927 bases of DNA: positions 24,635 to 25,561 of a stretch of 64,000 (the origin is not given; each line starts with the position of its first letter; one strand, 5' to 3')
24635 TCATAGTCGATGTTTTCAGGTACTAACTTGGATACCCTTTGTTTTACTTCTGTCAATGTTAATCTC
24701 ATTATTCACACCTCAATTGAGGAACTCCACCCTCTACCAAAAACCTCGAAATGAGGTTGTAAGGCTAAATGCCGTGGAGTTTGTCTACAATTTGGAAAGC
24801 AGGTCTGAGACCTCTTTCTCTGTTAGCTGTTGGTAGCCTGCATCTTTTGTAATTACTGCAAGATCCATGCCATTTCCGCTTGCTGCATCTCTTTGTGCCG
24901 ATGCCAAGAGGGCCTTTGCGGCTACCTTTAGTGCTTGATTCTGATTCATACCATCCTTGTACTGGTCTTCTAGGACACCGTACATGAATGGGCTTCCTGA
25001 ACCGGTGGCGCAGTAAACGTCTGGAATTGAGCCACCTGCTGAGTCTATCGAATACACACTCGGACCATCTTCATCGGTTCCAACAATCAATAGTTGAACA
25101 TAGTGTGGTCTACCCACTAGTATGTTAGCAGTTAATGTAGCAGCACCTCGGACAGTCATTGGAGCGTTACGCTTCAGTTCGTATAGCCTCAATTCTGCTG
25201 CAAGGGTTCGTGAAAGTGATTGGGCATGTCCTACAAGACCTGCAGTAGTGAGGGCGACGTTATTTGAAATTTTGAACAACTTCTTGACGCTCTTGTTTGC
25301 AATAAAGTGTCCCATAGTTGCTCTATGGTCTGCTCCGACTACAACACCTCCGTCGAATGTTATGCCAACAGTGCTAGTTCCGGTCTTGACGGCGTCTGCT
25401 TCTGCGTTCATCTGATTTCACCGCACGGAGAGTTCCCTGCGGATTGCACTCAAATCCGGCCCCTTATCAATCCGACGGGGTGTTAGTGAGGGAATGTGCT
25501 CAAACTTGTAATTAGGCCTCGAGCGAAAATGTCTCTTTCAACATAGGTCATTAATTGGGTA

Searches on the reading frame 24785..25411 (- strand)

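Call 57: search_protein_families(library=pfam, proteins=[window:24785-25411:-], max_evalue=0.01)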
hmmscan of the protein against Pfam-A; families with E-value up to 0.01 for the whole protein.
window:24785-25411:- (208 aa): 1 family
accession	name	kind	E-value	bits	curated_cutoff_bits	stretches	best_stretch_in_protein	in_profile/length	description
PF00227.31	Proteasome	-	7.7e-52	176.1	22.4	1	8-187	1-189/189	Proteasome subunit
